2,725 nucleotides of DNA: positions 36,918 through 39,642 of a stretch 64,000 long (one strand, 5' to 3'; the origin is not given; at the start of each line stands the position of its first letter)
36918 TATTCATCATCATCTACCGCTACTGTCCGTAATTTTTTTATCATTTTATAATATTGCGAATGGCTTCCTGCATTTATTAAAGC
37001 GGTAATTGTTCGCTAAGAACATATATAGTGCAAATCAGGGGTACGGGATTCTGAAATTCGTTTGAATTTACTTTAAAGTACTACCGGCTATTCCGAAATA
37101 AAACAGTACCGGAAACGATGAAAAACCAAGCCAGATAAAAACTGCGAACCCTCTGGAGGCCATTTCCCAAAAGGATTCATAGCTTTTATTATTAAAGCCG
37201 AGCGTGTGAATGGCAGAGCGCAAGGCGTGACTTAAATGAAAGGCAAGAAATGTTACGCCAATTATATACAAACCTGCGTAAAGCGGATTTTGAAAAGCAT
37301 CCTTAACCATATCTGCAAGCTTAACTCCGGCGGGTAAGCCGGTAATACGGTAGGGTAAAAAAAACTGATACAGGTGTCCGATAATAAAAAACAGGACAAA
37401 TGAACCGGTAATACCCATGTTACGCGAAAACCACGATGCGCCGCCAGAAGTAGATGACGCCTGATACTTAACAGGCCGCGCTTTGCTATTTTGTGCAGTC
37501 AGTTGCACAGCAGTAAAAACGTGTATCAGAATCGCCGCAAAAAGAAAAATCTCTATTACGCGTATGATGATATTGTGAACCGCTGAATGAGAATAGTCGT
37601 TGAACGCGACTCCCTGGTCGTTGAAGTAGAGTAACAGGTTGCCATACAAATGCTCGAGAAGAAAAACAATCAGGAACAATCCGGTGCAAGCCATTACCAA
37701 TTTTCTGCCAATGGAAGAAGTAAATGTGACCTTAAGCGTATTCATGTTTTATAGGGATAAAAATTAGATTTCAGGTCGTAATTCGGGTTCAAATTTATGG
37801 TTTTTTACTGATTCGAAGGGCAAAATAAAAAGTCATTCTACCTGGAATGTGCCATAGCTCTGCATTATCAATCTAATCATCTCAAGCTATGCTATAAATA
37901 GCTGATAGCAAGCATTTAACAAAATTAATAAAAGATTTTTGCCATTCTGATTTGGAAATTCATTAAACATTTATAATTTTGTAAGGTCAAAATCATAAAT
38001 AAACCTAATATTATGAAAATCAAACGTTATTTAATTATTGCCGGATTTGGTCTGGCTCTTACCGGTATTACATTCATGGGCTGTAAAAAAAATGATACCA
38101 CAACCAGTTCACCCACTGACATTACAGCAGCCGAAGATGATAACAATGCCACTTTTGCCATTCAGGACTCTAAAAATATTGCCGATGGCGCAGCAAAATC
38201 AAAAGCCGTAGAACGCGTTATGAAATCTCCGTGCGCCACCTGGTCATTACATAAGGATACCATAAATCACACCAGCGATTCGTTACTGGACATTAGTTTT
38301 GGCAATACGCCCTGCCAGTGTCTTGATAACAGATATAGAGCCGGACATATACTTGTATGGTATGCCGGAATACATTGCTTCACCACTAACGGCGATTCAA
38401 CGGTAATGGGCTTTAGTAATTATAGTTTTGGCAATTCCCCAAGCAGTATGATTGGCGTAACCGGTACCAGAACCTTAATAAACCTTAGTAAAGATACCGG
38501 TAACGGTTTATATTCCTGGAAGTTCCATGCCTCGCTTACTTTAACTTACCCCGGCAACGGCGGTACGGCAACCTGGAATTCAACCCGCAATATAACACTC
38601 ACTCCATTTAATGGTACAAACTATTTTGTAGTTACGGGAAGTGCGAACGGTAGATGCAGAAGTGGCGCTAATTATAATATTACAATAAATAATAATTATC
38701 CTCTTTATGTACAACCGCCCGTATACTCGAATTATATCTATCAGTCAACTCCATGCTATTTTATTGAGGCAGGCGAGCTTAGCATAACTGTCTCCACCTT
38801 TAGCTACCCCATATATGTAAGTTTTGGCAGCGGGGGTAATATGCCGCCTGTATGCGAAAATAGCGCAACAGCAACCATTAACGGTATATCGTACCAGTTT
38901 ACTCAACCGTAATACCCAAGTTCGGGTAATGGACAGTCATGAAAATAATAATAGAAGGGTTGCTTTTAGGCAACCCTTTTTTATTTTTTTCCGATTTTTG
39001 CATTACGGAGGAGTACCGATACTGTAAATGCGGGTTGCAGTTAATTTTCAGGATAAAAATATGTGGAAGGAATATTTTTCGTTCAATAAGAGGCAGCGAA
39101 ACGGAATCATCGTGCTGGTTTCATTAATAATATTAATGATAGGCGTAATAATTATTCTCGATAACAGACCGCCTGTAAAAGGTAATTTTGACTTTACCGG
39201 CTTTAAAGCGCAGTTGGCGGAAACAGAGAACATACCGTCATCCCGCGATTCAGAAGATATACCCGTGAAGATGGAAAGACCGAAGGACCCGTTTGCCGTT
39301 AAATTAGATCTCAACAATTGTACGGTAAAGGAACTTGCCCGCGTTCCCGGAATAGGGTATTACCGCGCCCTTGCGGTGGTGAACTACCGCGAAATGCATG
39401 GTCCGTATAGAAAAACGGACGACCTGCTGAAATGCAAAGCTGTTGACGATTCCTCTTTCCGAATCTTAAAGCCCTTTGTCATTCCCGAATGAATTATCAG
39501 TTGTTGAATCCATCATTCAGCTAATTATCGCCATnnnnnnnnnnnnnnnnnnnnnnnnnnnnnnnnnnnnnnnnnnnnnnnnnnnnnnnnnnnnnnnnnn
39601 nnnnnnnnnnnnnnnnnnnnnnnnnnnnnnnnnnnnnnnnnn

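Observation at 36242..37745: Orphan SdhC-type dihaem cytochrome b gene forms a two-gene unit with a kinase-less LytTR response regulator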

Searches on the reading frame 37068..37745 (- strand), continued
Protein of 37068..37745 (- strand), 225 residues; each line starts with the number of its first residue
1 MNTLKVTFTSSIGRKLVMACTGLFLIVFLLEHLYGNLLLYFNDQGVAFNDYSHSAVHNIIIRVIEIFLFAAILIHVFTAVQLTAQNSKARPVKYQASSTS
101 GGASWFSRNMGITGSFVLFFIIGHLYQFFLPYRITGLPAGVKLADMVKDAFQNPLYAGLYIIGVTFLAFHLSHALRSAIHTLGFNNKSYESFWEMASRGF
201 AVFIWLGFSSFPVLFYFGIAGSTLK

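Call 20: find_encoding_contigs(protein=P0146, flank=8000, max_places=4)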
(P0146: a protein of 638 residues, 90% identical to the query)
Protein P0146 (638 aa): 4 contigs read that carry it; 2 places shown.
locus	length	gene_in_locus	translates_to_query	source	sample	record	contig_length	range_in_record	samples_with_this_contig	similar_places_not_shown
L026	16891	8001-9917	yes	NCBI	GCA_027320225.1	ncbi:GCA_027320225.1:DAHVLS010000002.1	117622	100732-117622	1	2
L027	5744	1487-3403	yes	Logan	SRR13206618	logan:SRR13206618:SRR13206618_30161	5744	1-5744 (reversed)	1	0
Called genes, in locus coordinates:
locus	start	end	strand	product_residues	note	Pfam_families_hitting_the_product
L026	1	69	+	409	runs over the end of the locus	PF00083:Sugar_tr, PF07690:MFS_1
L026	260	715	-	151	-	PF08534:Redoxin, PF00578:AhpC-TSA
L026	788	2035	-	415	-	PF02353:CMAS, PF01135:PCMT (weak), PF13489:Methyltransf_23, PF13847:Methyltransf_31, PF08241:Methyltransf_11, PF08242:Methyltransf_12, PF13649:Methyltransf_25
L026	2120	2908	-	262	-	PF07103:DUF1365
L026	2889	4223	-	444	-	PF01266:DAO (faint), PF01593:Amino_oxidase, PF13450:NAD_binding_8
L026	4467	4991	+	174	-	PF10652:DUF2480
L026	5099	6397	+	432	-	PF00072:Response_reg, PF02518:HATPase_c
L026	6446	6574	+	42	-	-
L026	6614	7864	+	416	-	PF00512:HisKA, PF02518:HATPase_c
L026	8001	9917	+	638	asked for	PF00890:FAD_binding_2, PF01266:DAO, PF07992:Pyr_redox_2 (faint), PF02910:Succ_DH_flav_C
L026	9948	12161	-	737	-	PF00270:DEAD, PF00271:Helicase_C, PF16124:RecQ_Zn_bind, PF09382:RQC, PF00570:HRDC, PF21220:RecQ-1-like_HTH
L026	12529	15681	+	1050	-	PF07549:Sec_GG (faint), PF21760:SecD_1st, PF22599:SecDF_P1_head, PF02355:SecD_SecF_C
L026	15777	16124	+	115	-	PF02416:TatA_B_E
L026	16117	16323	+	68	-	-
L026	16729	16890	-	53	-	?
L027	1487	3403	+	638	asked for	PF00890:FAD_binding_2, PF01266:DAO, PF07992:Pyr_redox_2 (faint), PF02910:Succ_DH_flav_C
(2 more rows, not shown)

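Call 22: search_solved_structures(query=window:37068-37745:-, max_evalue=1, show_alignments=3)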
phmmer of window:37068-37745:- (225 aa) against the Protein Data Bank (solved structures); distinct sequences matched with E-value up to 1: 1.
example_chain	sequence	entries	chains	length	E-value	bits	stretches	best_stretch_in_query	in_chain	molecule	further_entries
9lay_C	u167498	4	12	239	5.9e-21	78.6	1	7-219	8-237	Succinate dehydrogenase (Or fumarate reductase) cytochrome b subunit, b558 family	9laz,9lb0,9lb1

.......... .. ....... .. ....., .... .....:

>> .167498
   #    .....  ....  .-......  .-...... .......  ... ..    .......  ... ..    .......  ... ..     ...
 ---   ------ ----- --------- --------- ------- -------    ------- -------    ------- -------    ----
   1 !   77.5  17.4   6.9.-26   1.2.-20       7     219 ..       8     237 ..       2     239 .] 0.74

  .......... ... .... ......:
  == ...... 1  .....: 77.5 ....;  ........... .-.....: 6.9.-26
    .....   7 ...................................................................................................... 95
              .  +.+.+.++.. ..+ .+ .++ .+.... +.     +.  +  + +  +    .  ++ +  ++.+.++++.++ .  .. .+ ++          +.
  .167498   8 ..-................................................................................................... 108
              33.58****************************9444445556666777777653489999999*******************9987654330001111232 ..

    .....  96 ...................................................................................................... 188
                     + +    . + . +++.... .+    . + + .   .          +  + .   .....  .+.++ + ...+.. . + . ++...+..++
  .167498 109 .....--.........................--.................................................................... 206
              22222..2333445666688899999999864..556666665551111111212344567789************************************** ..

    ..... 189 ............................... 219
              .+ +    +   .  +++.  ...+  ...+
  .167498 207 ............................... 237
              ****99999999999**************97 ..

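Call 31: list_cluster_members(proteins=[P0001, P0241, P0146])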
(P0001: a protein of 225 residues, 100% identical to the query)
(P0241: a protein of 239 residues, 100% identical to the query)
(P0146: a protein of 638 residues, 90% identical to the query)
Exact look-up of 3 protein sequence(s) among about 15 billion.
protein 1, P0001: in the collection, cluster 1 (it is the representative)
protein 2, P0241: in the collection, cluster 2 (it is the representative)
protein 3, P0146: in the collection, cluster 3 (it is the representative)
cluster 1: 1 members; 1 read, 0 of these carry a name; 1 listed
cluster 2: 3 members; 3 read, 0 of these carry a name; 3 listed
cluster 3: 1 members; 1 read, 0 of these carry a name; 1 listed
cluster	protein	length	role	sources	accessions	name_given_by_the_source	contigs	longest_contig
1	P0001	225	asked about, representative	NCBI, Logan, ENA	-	-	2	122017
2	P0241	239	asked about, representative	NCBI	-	-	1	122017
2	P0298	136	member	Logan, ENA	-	-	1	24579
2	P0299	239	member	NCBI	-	-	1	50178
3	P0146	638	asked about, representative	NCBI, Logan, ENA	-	-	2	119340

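Call 41: search_protein_families(library=pfam, proteins=[L023:2937-4760:+], max_evalue=0.0001)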
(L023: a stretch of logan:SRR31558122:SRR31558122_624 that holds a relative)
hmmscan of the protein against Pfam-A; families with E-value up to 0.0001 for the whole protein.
L023:2937-4760:+ (608 aa): 2 families
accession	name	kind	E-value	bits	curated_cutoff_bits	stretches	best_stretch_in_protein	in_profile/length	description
PF00654.25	Voltage_CLC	-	2.3e-83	280.6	24.8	1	111-451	1-345/346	Voltage gated chloride channel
PF00571.33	CBS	-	1.4e-14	54.6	24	1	555-605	7-55/57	CBS domain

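Call 42: find_related_loci(query=L002:8698-9441:+, collection=metagenome_contigs, flank=4000)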
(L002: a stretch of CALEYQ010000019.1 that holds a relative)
Query L002:8698-9441:+ (247 aa) in metagenome_contigs; peptide patterns used: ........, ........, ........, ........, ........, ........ (x = any residue, [..] = any of these).
600 stretches matched a pattern (row limit reached: there are more); 595 encode a relative of the query (tblastn E <= 1e-3); the best 80 are kept; 80 distinct loci.
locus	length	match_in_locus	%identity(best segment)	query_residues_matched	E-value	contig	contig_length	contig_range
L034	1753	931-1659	78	1-243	4e-146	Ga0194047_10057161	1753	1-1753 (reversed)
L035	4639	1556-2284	80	1-243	2e-136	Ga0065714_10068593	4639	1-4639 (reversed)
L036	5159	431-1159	79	1-243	3e-134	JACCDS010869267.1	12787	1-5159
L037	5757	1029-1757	78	1-243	4e-134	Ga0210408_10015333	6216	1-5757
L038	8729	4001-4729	79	1-243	1e-133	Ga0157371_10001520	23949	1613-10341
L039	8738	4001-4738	83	1-246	2e-133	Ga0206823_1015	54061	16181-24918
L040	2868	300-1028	79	1-243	4e-139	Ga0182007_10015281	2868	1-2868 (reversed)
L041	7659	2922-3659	81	1-246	3e-133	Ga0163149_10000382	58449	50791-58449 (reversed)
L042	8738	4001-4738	83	1-246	3e-133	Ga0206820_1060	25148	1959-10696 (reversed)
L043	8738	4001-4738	81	1-246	3e-133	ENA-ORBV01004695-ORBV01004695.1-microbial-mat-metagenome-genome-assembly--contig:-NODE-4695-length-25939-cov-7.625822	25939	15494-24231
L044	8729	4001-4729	77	1-243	1e-132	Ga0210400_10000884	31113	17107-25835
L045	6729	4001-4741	76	1-247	9e-133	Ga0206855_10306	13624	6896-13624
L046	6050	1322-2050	78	1-243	6e-133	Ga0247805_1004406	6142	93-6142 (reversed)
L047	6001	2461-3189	81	1-243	2e-132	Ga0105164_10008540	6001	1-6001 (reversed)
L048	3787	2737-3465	80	1-243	6e-135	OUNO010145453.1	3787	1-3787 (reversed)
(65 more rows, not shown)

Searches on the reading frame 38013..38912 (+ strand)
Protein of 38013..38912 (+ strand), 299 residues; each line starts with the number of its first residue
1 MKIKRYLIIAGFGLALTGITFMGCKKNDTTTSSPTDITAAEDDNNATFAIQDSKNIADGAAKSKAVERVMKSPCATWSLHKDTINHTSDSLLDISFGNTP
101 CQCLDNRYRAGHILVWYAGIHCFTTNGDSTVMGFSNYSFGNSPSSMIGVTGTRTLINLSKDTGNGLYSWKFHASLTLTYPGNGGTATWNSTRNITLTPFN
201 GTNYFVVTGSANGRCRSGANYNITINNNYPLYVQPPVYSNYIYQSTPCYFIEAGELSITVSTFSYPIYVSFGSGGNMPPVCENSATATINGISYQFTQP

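Call 3: search_protein_families(library=pfam, proteins=[window:38013-38912:+], max_evalue=0.1)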
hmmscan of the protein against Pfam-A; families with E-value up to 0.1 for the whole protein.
window:38013-38912:+ (299 aa): 0 families

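Call 4: search_protein_families(library=ncbifam, proteins=[window:38013-38912:+], max_evalue=0.1)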
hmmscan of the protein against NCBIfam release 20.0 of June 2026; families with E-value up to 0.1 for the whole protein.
window:38013-38912:+ (299 aa): 0 families

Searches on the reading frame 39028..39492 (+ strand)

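Call 3: search_protein_families(library=pfam, proteins=[window:39028-39492:+], max_evalue=0.1)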
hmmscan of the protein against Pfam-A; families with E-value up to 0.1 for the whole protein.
window:39028-39492:+ (154 aa): 3 families
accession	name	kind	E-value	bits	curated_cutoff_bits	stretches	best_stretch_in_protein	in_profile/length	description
PF12836.13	HHH_3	-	2.4e-15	56.8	27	1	90-151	3-64/65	Helix-hairpin-helix motif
PF00633.29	HHH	-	0.00021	21.4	24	1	95-120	5-30/30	Helix-hairpin-helix motif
PF06514.17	PsbU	-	0.0014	19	24.5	1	89-147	11-65/93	Photosystem II 12 kDa extrinsic protein (PsbU)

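Call 4: search_protein_families(library=ncbifam, proteins=[window:39028-39492:+], max_evalue=0.1)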
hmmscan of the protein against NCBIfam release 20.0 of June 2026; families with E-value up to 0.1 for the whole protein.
window:39028-39492:+ (154 aa): 5 families
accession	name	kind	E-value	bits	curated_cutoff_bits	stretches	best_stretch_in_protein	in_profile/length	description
TIGR00426.1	TIGR00426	subfamily_domain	7e-11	42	53.1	1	91-144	6-60/69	competence protein ComEA helix-hairpin-helix repeat region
TIGR01259.1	comE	subfamily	2e-10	40.7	152.35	1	92-151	59-118/120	comEA protein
NF002708.1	PRK02515.1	equivalog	5e-05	23.2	85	1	74-148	40-110/137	photosystem II complex extrinsic protein PsbU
NF006909.0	PRK09400.1-4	equivalog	0.06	13.1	86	0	10-43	24-59/61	preprotein translocase subunit SecE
TIGR03916.1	rSAM_link_UDG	hypoth_equivalog_domain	0.079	12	343.5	1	92-124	321-353/415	putative DNA modification/repair radical SAM protein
